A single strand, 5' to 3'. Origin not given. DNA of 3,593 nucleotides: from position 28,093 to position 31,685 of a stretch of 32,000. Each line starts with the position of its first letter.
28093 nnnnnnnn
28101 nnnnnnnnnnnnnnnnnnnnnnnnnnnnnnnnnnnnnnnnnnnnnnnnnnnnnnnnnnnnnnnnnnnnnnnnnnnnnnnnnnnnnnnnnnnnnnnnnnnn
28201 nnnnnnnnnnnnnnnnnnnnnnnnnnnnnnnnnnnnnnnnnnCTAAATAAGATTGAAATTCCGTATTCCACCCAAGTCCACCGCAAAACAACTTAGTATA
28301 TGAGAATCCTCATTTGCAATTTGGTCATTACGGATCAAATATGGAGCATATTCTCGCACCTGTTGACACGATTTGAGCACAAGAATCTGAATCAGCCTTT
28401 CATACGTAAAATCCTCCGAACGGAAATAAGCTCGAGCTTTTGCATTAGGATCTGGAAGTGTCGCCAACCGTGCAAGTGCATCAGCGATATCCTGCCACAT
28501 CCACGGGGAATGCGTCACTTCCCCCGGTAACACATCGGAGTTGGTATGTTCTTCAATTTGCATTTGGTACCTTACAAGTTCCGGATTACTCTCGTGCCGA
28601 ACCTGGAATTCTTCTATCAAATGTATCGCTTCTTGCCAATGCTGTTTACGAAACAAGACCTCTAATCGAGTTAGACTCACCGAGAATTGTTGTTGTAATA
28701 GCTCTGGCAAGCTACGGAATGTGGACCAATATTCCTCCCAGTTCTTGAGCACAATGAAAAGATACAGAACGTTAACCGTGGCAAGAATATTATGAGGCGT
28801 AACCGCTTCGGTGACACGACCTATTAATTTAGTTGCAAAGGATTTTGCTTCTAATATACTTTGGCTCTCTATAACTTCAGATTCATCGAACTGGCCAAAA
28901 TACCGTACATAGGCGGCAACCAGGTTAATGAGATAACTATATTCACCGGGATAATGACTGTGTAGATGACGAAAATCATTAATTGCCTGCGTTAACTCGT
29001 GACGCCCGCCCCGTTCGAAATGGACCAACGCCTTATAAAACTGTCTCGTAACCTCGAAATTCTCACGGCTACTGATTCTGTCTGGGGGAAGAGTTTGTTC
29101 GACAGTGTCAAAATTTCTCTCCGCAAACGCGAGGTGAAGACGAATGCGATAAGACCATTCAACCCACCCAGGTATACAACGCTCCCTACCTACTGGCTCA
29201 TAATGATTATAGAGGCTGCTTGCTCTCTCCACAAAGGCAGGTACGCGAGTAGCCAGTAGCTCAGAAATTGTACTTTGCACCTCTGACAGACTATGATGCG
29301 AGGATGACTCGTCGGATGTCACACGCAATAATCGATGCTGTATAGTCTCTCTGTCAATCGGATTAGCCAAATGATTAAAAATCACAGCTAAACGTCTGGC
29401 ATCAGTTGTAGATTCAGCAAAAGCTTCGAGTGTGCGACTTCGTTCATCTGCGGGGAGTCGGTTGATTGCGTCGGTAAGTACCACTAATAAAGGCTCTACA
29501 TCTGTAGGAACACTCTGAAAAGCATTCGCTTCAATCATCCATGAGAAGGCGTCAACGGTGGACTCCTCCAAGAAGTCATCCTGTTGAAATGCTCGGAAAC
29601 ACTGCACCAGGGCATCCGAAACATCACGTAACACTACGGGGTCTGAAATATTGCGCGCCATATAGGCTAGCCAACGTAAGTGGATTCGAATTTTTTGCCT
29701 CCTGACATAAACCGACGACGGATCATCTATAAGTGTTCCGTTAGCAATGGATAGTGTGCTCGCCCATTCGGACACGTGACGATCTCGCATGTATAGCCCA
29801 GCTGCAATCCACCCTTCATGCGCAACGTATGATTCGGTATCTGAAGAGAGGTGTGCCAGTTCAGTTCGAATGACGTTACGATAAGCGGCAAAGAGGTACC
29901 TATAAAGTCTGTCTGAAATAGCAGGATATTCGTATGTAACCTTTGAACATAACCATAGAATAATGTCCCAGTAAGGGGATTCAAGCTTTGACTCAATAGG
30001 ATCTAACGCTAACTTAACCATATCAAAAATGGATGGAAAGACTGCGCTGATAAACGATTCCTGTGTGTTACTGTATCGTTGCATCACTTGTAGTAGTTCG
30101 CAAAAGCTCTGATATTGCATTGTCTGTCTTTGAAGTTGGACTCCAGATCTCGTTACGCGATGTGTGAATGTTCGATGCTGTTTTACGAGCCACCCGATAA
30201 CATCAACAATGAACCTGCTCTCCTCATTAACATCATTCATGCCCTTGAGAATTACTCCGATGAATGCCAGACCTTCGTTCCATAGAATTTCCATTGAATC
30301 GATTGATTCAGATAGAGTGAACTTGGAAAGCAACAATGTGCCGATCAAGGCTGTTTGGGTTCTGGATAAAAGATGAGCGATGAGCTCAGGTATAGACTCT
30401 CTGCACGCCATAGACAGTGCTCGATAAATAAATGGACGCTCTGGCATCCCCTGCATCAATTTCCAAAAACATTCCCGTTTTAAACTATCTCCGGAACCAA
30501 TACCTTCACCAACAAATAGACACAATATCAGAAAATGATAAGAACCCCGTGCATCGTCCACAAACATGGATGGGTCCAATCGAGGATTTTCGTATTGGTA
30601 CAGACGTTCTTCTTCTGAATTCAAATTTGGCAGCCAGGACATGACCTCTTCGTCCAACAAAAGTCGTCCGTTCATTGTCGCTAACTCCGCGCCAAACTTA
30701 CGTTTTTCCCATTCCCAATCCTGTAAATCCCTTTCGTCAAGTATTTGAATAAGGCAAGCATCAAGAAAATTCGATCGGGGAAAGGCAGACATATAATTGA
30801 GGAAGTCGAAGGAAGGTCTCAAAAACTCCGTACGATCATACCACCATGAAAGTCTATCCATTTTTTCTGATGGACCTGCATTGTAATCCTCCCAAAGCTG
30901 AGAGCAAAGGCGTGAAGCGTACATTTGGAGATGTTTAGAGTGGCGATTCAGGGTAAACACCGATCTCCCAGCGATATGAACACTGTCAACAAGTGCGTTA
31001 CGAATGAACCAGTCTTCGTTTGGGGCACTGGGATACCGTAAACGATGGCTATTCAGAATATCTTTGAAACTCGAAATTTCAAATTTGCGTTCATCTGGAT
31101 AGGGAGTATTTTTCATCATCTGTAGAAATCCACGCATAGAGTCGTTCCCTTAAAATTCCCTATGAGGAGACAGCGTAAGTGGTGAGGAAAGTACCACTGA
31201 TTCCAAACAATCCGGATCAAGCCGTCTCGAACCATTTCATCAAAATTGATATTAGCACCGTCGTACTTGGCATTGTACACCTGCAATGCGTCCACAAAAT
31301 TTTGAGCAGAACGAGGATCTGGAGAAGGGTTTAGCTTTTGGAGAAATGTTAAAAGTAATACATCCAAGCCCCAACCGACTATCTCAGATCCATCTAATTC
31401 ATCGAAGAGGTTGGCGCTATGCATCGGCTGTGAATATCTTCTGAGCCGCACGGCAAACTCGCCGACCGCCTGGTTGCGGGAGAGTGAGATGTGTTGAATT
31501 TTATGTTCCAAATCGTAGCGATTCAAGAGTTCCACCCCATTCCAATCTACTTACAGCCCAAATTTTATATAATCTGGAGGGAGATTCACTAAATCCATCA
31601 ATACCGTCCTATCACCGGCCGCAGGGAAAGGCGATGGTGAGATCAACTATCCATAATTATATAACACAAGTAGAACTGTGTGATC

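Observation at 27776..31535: Uncharacterised cluster upstream of BREX: a 964-aa helical/TPR-like protein whose PD-(D/E)xK nuclease module lies in the -1 frame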

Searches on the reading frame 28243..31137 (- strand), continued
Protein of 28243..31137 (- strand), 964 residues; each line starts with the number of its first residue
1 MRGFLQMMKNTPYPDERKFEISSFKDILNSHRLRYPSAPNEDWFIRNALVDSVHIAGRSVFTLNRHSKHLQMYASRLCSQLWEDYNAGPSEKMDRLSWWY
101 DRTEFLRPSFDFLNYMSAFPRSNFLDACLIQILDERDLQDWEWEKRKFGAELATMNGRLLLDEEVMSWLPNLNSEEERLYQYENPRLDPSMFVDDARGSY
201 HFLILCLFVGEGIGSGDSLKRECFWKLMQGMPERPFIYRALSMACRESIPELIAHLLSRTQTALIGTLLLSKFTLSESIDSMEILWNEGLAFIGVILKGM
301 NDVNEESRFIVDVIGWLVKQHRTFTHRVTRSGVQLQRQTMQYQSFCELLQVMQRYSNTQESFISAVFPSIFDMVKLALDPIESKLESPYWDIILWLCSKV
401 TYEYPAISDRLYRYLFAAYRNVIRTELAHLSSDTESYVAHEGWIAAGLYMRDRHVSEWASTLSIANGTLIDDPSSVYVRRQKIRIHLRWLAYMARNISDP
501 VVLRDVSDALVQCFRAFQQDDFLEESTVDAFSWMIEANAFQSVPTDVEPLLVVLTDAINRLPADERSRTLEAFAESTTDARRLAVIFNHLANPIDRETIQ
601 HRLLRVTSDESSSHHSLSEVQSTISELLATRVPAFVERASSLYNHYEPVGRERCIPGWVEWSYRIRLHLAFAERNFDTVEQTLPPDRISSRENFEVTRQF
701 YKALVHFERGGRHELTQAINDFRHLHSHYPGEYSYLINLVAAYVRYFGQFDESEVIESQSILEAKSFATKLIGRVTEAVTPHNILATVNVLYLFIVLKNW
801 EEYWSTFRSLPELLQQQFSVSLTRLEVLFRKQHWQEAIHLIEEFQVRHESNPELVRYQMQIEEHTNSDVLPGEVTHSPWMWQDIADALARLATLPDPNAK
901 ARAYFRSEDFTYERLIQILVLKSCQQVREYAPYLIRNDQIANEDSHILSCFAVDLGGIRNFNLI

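Call 72: predict_structure(alignment_id=A5)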
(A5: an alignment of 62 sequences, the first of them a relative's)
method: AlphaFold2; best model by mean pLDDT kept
length: 1177 residues; sequences in the alignment: 62
mean_pLDDT: 87.9   pTM: 0.71
mean pLDDT of the five models: 87.9, 86.3, 86.0, 85.1, 85.1
residues with pLDDT >= 90: 756; 70-90: 314; 50-70: 70; < 50: 37
segments of 3 or more residues with pLDDT < 50: 1-3, 601-606, 928-937, 1033-1040, 1175-1177
pLDDT, mean of each block of 10 residues (from residue 1): 63 91 63 58 91 94 96 97 95 94 90 82 93 93 96 96 92 91 79 92 94 95 85 91 94 88 86 81 61 81 82 91 90 92 92 95 94 84 92 94 90 73 83 88 93 89 90 79 93 83 66 85 92 88 80 91 93 94 88 72 49 90 93 87 93 94 94 86 92 96 97 93 97 98 94 89 98 97 98 95 97 89 96 89 97 96 96 94 96 96 93 95 67 46 79 91 92 94 92 89 94 96 93 44 84 93 95 91 82 95 95 82 91 86 90 86 87 50
secondary structure, 60 per line:
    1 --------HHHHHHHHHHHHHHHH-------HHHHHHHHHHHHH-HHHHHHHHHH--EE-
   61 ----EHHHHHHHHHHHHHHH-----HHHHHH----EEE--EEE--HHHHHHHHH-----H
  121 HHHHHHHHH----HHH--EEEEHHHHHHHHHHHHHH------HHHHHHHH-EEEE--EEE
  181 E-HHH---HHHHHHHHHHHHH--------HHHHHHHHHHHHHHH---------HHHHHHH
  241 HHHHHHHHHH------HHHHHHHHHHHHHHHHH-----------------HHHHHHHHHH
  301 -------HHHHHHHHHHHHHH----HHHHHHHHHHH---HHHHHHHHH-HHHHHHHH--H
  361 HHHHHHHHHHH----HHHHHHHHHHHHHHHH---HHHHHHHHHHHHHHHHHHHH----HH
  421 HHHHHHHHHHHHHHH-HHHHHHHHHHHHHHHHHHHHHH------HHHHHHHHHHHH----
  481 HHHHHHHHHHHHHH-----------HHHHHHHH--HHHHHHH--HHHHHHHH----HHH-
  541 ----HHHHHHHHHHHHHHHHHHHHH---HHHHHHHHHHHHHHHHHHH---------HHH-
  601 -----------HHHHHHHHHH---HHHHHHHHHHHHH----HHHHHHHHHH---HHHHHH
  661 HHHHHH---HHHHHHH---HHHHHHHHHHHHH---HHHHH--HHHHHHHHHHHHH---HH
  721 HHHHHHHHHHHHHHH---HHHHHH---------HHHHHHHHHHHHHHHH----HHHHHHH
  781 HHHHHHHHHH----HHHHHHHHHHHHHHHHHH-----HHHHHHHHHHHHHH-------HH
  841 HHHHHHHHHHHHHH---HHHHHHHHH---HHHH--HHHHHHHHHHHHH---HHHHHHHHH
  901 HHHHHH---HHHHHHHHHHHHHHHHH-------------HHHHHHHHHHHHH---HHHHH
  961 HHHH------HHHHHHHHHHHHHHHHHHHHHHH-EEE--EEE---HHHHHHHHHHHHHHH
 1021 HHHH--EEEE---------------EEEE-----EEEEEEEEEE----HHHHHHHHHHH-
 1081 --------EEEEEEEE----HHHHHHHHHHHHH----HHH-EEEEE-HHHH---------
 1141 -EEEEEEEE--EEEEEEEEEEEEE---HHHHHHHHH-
elements in order (helices of 4 or more, strands of 3 or more residues): H9-24 H32-44 H46-55 H66-80 H86-91 E96-98 E101-103 H106-114 H120-129 E139-142 H143-156 H163-170 E172-175 E178-181 H189-201 H210-224 H234-250 H257-273 H291-300 H308-321 H326-336 H340-348 H350-357 H360-371 H376-391 H395-414 H419-435 H437-458 H465-476 H481-494 H506-513 H516-522 H525-532 H545-565 H569-587 H612-621 H625-637 H642-651 H655-666 H670-676 H680-692 H696-700 H703-715 H719-735 H739-744 H754-769 H774-790 H795-812 H818-831 H839-854 H858-866 H870-873 H876-888 H892-906 H910-926 H940-952 H956-964 H971-993 E995-997 E1000-1002 H1006-1024 E1027-1030 E1046-1049 E1055-1064 H1069-1079 E1089-1096 H1101-1113 E1122-1126 H1128-1131 E1142-1149 E1152-1164 H1168-1176
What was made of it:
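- On STAND/Avs NLR-like defence: The model is all-alpha between 189 and 993 (call 72).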

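Call 75: fold_search(model_id=the predicted structure, library=pdb)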
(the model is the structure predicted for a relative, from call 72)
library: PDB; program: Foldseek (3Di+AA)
matches with E <= 10: 1101; with E <= 0.001: 10
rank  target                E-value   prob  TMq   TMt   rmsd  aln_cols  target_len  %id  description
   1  8bbe_D                1.3e-04  1.00  0.12  0.18  21.9       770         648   10  Structure of the IFT-A complex; IFT-A2 module (released 2022-12-21)
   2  9hvq_Q                1.4e-04  1.00  0.18  0.22  27.1       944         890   11  Structure of the transcribing Pol II-DSIF-PAF-SPT6-RECQL5 complex (released 2025-07-16)
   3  9rtt_Q                2.2e-04  1.00  0.16  0.20  29.5       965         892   12  Activated Elongation Complex with IWS1 and ELOF1 (released 2025-09-03)
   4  8bbg_D                2.6e-04  0.99  0.14  0.13  27.2      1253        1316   10  Structure of the IFT-A complex; anterograde IFT-A train model (released 2022-12-21)
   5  7z8r_D                6.9e-04  0.99  0.18  0.19  27.3      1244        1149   11  CAND1-CUL1-RBX1 (released 2023-04-19)
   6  9gj6_B                7.1e-04  0.98  0.14  0.17  28.5       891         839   12  Human 80S ribosome in complex with NatA in proximal and distal position (released 2026-02-18)
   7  8bda_E                8.3e-04  0.87  0.11  0.10  29.6      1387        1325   10  IFTA complex in anterograde intraflagellar transport trains (Chlamydomonas reinhardtii) (released 2023-01-11)
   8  5dse_C                8.6e-04  1.00  0.19  0.28  19.7       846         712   12  Crystal Structure of the TTC7B/Hyccin Complex (released 2015-12-02)
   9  9hmv_A                8.6e-04  0.97  0.15  0.17  30.1      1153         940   12  Cryo-EM structure of SA2-SCC1 complex at 2.9 angstrom (released 2025-09-03)
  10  7dkh_A                9.3e-04  1.00  0.17  0.20  29.1       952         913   13  Crystal structure of the Ctr9/Paf1/Cdc73/Rtf1 quaternary complex (released 2021-11-24)
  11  8r0a_N                1.0e-03  1.00  0.16  0.21  41.4       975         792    9  Cryo-EM structure of the cross-exon pre-B+5'ss complex (released 2024-05-22)
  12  5dse_A                1.2e-03  1.00  0.20  0.35  14.3       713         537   10  Crystal Structure of the TTC7B/Hyccin Complex (released 2015-12-02)
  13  8qxd_N                1.3e-03  1.00  0.16  0.22  37.2       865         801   10  Cryo-EM structure of the cross-exon pre-B complex (released 2024-05-22)
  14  3s4w_B                1.4e-03  0.80  0.11  0.11  37.2      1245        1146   11  Structure of the FANCI-FANCD2 complex (released 2011-07-27)
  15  6af0_A                1.5e-03  1.00  0.20  0.24  27.6      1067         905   12  Structure of Ctr9, Paf1 and Cdc73 ternary complex from Myceliophthora thermophila (released 2018-09-19)
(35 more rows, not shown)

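Call 76: find_encoding_contigs(protein=P0012, flank=10000, max_places=2)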
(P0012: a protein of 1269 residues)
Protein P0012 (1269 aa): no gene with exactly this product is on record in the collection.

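Call 77: find_encoding_contigs(protein=P0019, flank=10000, max_places=2)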
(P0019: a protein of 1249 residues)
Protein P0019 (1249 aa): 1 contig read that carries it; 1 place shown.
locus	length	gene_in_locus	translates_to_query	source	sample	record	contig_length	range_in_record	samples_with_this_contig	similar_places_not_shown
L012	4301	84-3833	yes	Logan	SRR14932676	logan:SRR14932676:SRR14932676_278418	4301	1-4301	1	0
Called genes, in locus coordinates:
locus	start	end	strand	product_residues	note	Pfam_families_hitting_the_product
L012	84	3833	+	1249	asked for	-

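Call 78: find_encoding_contigs(protein=P0032, flank=10000, max_places=2)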
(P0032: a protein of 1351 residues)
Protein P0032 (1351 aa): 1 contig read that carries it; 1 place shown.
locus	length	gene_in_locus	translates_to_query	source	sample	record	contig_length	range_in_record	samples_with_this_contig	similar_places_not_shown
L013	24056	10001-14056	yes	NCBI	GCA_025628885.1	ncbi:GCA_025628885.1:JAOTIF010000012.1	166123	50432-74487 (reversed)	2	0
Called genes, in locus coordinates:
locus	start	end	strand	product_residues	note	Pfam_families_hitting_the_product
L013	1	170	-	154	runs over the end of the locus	PF13474:SnoaL_3 (weak), PF14534:DUF4440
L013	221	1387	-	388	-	PF00248:Aldo_ket_red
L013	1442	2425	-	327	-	PF00248:Aldo_ket_red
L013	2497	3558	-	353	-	PF12740:PETase (weak), PF01738:DLH, PF02129:Peptidase_S15, PF12146:Hydrolase_4 (weak)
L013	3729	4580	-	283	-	PF00248:Aldo_ket_red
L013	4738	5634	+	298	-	PF12833:HTH_18, PF00165:HTH_AraC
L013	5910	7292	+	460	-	PF00034:Cytochrom_C (faint), PF13442:Cytochrome_CBB3 (faint), PF21419:RoxA-like_Cyt-c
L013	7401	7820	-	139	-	PF02566:OsmC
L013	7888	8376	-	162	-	-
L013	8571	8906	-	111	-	-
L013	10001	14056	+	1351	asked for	-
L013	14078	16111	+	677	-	-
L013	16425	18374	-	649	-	PF00580:UvrD-helicase, PF13245:AAA_19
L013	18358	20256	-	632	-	PF02463:SMC_N (faint), PF13175:AAA_15, PF13476:AAA_23, PF11398:DUF2813 (faint), PF13304:AAA_21, PF13175:AAA_15, PF20469:OLD-like_TOPRIM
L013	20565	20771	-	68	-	-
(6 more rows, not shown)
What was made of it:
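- P0032 is next to Gabija and Mrr_cat (call 78).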

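Call 79: find_encoding_contigs(protein=P0071, flank=10000, max_places=2)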
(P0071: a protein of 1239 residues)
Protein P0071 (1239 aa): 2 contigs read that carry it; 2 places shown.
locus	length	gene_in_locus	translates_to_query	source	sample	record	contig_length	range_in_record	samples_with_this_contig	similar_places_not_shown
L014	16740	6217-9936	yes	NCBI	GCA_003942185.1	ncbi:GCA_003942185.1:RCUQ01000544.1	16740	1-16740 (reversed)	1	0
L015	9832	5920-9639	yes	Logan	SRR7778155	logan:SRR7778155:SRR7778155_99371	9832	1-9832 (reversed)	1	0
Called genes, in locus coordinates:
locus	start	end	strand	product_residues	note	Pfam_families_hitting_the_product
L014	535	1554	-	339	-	PF02661:Fic, PF21247:Fic-like_C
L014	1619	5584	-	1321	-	PF13646:HEAT_2 (faint), PF05729:NACHT (weak), PF02985:HEAT (faint)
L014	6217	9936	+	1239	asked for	-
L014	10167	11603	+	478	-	PF20042:DUF6444, PF13005:zf-IS66, PF03050:DDE_Tnp_IS66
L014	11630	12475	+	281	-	PF12787:EcsC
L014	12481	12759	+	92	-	-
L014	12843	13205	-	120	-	PF13560:HTH_31, PF01381:HTH_3, PF12844:HTH_19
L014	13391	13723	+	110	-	-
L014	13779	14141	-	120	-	PF13560:HTH_31, PF01381:HTH_3 (weak)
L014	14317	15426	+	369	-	PF02368:Big_2 (faint), PF26182:Ig_NUP210_5th (weak)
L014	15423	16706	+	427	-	PF14870:PSII_BNR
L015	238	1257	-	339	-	PF02661:Fic, PF21247:Fic-like_C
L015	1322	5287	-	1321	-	PF13646:HEAT_2 (faint), PF05729:NACHT (weak), PF02985:HEAT (faint)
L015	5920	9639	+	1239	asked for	-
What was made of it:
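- Closest known: Avs / STAND-type. Same: One homologue sits next to a NACHT protein (call 79).
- P0071 is next to a NACHT-HEAT protein and Fic (call 79). P0071 is next to an IS66 transposase (call 79).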

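Call 80: find_encoding_contigs(protein=P0041, flank=10000, max_places=2)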
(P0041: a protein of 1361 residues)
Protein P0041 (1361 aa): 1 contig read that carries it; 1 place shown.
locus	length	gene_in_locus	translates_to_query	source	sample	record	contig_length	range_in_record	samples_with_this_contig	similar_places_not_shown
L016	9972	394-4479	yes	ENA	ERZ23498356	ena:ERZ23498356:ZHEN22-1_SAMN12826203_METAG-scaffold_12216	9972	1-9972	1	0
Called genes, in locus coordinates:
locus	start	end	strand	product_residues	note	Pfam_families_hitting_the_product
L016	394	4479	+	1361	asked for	-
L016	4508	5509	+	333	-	PF14022:DUF4238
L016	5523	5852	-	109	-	-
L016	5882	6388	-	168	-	PF04970:LRAT (weak)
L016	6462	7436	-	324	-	-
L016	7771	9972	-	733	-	?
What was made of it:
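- P0041 is next to DUF4238 (call 80).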

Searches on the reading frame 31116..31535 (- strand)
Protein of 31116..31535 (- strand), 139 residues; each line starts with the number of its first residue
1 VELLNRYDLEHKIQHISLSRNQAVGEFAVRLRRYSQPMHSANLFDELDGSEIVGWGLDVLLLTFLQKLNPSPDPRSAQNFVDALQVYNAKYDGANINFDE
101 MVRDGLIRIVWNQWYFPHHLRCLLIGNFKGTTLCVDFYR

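Call 4: search_protein_families(library=pfam, proteins=[window:31116-31535:-], max_evalue=1)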
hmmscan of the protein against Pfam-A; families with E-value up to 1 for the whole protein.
window:31116-31535:- (139 aa): 0 families

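Call 6: search_protein_families(library=padloc, proteins=[window:31116-31535:-], max_evalue=1)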
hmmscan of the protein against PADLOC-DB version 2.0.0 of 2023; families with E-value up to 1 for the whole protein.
window:31116-31535:- (139 aa): 0 families
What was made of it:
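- Closest known: BREX accessory genes. Different: There is no PADLOC BREX model hit (call 6).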

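Call 7: search_protein_families(library=ncbifam, proteins=[window:31116-31535:-], max_evalue=1)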
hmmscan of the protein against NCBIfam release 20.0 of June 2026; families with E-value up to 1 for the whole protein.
window:31116-31535:- (139 aa): 0 families

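Call 36: search_protein_families(library=phrogs, proteins=[window:31116-31535:-], max_evalue=1)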
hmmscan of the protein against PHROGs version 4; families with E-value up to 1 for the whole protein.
window:31116-31535:- (139 aa): 0 families
